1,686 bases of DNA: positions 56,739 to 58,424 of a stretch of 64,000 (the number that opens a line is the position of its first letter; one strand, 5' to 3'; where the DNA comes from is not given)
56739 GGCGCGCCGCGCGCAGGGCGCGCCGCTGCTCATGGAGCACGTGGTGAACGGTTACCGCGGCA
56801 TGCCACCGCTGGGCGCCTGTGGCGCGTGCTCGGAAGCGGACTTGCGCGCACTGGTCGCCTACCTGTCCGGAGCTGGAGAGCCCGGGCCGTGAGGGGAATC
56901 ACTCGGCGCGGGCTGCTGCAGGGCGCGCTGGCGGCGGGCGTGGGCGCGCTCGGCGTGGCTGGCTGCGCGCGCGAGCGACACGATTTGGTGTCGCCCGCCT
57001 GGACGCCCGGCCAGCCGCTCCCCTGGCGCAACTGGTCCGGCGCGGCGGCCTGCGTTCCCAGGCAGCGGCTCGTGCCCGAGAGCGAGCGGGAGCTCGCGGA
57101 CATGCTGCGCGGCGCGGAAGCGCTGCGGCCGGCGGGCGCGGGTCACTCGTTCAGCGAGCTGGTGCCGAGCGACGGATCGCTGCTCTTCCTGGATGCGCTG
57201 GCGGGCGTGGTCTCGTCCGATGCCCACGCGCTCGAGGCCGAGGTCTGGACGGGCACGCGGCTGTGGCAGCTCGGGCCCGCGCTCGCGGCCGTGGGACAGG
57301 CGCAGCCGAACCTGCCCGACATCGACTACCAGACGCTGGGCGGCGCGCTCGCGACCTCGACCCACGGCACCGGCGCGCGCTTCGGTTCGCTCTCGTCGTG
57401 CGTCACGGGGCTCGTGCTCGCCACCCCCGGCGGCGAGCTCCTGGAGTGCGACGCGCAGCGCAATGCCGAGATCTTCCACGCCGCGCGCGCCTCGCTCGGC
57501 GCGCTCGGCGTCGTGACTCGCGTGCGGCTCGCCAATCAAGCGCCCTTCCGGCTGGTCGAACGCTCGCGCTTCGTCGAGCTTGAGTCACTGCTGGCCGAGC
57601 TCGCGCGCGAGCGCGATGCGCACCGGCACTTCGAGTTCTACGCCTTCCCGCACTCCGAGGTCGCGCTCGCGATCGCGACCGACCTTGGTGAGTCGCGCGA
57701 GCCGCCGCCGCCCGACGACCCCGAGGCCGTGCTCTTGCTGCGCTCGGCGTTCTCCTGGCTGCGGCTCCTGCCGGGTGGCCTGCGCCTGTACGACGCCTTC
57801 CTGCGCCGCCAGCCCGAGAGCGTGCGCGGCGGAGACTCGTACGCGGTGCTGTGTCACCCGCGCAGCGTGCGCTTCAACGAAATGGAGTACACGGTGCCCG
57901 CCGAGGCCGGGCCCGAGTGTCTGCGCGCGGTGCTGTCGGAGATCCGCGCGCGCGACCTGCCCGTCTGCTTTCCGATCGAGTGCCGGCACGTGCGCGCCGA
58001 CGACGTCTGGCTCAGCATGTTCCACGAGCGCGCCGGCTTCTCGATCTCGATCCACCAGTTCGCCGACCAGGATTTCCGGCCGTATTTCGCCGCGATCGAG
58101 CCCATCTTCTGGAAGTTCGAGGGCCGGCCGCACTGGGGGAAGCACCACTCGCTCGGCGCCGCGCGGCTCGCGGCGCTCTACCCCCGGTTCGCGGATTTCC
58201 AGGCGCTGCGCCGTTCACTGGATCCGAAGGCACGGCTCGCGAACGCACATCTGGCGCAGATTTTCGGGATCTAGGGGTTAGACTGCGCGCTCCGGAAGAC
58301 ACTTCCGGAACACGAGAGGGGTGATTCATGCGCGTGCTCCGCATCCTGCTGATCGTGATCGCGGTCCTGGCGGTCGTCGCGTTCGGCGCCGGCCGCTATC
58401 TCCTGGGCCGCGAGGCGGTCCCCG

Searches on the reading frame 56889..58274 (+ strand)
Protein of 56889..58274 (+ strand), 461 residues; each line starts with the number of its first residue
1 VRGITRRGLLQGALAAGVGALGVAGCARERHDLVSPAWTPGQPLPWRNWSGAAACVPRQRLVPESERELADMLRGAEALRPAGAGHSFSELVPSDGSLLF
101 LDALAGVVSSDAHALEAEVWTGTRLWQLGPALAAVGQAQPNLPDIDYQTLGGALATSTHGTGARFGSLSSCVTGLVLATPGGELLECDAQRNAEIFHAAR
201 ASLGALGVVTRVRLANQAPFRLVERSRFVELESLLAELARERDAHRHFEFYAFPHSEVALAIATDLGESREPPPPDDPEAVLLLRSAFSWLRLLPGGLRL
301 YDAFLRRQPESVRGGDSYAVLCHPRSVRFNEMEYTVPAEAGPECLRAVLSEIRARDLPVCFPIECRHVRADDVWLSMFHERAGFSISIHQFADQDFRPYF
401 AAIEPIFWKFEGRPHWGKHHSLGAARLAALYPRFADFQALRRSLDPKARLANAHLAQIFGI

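Call 64: search_protein_families(library=pfam, proteins=[window:56889-58274:+], max_evalue=0.0001)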
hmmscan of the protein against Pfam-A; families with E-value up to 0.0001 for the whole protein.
window:56889-58274:+ (461 aa): 2 families
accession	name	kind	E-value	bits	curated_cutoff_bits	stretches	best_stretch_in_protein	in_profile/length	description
PF04030.19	ALO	-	3.1e-53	181.5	23.1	1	212-456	1-256/258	D-arabinono-1,4-lactone oxidase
PF01565.28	FAD_binding_4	-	1.1e-17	64.5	26.4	1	60-187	4-138/139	FAD binding domain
